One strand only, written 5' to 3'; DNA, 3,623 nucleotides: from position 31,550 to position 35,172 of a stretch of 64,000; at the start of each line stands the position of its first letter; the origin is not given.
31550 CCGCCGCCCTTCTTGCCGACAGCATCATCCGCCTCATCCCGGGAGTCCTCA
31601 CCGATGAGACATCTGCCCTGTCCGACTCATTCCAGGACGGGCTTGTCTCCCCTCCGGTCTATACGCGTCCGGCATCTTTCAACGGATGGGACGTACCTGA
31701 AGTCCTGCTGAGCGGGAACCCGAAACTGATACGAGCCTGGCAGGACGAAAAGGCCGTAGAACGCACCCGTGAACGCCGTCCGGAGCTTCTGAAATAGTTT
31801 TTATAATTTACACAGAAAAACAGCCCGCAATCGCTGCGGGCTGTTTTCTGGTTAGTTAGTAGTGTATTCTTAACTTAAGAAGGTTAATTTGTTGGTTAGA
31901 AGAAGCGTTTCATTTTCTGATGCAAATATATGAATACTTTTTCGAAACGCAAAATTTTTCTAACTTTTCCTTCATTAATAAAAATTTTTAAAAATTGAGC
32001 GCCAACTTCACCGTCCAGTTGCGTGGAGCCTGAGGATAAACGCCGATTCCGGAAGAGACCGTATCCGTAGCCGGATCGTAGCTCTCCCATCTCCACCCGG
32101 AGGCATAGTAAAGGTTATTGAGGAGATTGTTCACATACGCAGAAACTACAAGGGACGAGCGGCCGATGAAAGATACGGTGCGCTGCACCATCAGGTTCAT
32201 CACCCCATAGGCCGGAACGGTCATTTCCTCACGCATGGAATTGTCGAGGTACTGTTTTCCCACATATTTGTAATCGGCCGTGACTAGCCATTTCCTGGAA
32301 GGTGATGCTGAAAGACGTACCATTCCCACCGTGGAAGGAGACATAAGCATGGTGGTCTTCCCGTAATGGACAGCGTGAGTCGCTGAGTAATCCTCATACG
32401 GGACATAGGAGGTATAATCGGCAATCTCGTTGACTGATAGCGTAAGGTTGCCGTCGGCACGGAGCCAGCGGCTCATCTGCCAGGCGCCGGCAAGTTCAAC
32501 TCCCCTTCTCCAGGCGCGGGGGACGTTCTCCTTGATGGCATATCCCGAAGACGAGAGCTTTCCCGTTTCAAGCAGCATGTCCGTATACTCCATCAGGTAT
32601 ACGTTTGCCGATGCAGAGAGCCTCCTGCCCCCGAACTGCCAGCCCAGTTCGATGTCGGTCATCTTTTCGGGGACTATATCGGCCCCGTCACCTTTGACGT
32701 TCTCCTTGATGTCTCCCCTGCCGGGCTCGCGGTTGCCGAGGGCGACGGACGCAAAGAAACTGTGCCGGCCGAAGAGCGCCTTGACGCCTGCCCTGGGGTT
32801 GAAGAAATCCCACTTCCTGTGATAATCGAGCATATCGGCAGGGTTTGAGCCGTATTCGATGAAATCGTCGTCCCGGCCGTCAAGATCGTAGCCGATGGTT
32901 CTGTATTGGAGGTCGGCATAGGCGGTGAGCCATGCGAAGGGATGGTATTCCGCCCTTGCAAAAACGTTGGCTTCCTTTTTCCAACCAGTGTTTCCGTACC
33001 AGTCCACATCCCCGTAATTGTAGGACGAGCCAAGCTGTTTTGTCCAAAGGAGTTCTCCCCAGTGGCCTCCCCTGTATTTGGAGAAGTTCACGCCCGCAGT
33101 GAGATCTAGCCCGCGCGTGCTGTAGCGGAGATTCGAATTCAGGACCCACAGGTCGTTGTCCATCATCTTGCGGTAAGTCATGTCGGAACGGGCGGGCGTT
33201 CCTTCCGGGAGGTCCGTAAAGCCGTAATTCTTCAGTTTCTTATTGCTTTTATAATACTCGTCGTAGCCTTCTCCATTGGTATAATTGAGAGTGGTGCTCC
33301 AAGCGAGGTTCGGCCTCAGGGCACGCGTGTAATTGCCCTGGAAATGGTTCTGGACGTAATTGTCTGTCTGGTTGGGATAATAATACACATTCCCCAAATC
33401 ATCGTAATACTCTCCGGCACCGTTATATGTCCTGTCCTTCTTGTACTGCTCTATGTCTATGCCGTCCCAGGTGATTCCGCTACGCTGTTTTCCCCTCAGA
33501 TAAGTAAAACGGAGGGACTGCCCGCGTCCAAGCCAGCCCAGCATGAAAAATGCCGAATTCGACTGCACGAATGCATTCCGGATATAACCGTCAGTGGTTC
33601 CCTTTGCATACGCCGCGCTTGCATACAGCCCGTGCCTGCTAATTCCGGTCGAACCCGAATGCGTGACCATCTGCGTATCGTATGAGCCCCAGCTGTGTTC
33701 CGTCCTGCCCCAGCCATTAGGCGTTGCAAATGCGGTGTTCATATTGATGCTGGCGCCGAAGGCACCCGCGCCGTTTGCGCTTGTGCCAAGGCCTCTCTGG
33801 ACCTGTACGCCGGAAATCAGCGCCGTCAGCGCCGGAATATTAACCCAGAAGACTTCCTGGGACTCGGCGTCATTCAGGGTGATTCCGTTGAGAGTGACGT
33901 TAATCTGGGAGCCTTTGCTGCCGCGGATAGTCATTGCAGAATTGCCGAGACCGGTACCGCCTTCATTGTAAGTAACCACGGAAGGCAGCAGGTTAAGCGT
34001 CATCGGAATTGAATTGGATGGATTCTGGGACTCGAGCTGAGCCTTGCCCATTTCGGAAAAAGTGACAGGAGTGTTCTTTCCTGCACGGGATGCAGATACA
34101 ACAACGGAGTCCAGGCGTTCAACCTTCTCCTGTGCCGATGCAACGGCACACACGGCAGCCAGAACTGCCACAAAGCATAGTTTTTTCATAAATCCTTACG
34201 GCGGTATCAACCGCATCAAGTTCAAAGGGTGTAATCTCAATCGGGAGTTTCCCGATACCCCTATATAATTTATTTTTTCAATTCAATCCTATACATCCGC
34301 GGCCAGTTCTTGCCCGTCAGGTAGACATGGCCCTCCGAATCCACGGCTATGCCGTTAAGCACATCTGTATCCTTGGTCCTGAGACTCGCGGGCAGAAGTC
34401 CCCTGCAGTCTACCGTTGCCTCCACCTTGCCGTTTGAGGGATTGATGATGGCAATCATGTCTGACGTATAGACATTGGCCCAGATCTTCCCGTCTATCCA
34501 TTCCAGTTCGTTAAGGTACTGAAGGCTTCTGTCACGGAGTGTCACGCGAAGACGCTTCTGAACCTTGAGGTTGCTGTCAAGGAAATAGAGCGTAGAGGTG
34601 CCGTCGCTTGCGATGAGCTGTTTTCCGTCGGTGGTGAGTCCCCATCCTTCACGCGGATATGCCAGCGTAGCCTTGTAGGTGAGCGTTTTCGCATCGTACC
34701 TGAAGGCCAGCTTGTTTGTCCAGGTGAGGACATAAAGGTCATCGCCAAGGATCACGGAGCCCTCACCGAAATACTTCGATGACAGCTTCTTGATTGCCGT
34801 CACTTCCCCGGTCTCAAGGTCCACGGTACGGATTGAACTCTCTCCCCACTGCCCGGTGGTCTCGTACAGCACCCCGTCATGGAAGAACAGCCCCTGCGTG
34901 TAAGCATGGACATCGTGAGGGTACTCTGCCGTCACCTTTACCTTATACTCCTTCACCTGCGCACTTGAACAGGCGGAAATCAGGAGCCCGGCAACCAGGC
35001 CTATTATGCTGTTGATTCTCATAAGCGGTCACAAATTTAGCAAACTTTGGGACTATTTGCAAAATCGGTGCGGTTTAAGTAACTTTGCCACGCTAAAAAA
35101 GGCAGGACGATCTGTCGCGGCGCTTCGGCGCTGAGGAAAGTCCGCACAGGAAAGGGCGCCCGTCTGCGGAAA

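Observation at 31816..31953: Second orphan small RNA complementary to the first: candidate sponge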

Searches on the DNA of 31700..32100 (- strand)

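Call 5: search_rna_families(source=window, start=31700, end=32100, threshold=evalue, max_evalue=10)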
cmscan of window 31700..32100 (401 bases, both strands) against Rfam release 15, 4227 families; matches with E-value up to 10: 18.
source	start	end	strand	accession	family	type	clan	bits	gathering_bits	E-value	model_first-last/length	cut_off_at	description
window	31815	32011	-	RF04184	BTnc060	Gene; sRNA;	-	35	228.9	0.00066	1-213/213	no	Bacteroides sRNA BTnc060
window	31814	31873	-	RF00506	Thr_leader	Cis-reg; leader;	-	28.9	55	0.0015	1-118/118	no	Threonine operon leader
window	31788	31850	+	RF00506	Thr_leader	Cis-reg; leader;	-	28.7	55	0.0017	1-118/118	no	Threonine operon leader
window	31787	31852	+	RF02048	STnc30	Gene; sRNA;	-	23.4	120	0.12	1-132/132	no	Salmonella enterica conserved region STnc30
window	31802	31883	-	RF03545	Flavi_ISFV_CRE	Cis-reg;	-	22.4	41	0.25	1-89/89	no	Insect-specific Flavivirus 3' UTR cis-acting replication element (CRE)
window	31789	31954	+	RF02881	MH_s25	Gene; sRNA;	-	21.3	114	0.084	62-200/207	no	Mesorhizobail RNA 25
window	31764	31849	+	RF00513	Trp_leader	Cis-reg; leader;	-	20.1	41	0.12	1-100/100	no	Tryptophan operon leader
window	31812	31875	-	RF02064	STnc370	Gene; sRNA;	-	19.4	54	6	1-71/71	no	Enterobacterial sRNA STnc370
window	31807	31891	-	RF00121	MicC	Gene; sRNA;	-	18.9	90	2.3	1-123/123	no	MicC RNA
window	31809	31893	-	RF02860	Arrc14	Gene; sRNA;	-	18.4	99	2.5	1-167/167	no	Actinobacillus sRNA 14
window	31796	31888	+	RF03043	Prevotella-2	Gene; sRNA;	-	17.5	72.1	6.6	1-116/116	no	Prevotella-2 RNA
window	31812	31851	+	RF04120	MIR5998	Gene; miRNA;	-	16.8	180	0.33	1-173/173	no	MIR5998 microRNA precursor family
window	31717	31762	+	RF02201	TTC28-AS1_4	Gene; lncRNA;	-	16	45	2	69-113/113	no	TTC28 antisense RNA 1 conserved region 4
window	31815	31878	-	RF00513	Trp_leader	Cis-reg; leader;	-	14.4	41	3.7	1-100/100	no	Tryptophan operon leader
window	31810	31954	-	RF00125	IS128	Gene; sRNA;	-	14.2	80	1.7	1-209/209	no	IS128 RNA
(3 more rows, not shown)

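Call 8: search_rna_families(source=window, start=31780, end=32030, threshold=evalue, max_evalue=0.01, show_alignments=1)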
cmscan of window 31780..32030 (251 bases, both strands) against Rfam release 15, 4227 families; matches with E-value up to 0.01: 2.
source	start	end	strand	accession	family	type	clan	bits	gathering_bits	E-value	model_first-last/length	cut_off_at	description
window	31815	32011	-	RF04184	BTnc060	Gene; sRNA;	-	35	228.9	0.00041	1-213/213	no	Bacteroides sRNA BTnc060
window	31814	31873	-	RF00506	Thr_leader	Cis-reg; leader;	-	28.9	55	0.00094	1-118/118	no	Threonine operon leader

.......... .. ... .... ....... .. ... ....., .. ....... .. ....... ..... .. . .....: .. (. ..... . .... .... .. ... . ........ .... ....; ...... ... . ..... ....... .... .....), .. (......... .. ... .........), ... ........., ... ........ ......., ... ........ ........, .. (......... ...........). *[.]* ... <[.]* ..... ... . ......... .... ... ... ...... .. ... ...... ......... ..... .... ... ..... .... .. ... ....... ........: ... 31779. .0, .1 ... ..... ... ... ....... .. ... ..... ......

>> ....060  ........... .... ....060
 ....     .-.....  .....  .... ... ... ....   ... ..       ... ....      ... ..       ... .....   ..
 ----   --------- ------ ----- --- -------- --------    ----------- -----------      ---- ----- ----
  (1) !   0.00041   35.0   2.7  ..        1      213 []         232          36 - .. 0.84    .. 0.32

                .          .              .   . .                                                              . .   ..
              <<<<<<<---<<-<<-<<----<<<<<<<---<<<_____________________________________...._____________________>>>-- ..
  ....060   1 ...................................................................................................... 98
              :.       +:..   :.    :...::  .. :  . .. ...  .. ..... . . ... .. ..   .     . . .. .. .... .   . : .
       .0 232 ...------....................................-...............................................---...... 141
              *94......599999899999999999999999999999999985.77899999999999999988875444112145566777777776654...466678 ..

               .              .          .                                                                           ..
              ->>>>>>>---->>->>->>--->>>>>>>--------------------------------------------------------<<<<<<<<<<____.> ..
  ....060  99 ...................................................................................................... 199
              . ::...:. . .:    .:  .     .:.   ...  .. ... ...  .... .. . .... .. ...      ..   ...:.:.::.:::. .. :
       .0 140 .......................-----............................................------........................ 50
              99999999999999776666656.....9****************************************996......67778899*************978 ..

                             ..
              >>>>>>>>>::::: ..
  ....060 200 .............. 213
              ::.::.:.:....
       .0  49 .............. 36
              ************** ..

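Call 99: search_dna_similar(query=window:31816-31917:-, collection=phages, mode=distant, max_evalue=0.01, max_rows=10)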
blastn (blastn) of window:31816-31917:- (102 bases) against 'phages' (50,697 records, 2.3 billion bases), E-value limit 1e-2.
No match.

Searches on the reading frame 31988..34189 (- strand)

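Call 11: search_protein_families(library=pfam, proteins=[window:31988-34189:-])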
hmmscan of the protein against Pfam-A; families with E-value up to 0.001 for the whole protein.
window:31988-34189:- (733 aa): 1 family
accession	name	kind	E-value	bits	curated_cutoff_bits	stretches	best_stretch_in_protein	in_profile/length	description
PF07715.20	Plug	-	2.5e-12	47.7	23.9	1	38-146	3-106/107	TonB-dependent Receptor Plug Domain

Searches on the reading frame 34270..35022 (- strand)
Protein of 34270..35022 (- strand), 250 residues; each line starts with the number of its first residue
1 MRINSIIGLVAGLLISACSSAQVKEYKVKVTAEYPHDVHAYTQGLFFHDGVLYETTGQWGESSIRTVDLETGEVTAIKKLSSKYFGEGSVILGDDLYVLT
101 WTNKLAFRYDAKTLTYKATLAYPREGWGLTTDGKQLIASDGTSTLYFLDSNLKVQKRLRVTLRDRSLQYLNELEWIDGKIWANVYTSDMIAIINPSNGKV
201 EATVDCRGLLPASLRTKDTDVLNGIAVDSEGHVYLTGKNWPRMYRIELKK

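Call 11: search_protein_families(library=pfam, proteins=[window:34270-35022:-])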
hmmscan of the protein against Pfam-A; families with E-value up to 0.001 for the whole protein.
window:34270-35022:- (250 aa): 3 families
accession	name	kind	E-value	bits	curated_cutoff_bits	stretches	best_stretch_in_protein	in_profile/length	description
PF05096.18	Glu_cyclase_2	-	1.1e-88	297.3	22.3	1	20-248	19-249/249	Glutamine cyclotransferase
PF21959.2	DUF6923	-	1.2e-06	29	27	0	131-203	96-167/234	Repeat of unknown function (DUF6923)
PF21311.3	Phage_RBD_prop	-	0.00034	20.7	23.7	0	25-78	148-203/255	Phage 5-bladed beta propeller receptor binding platform domain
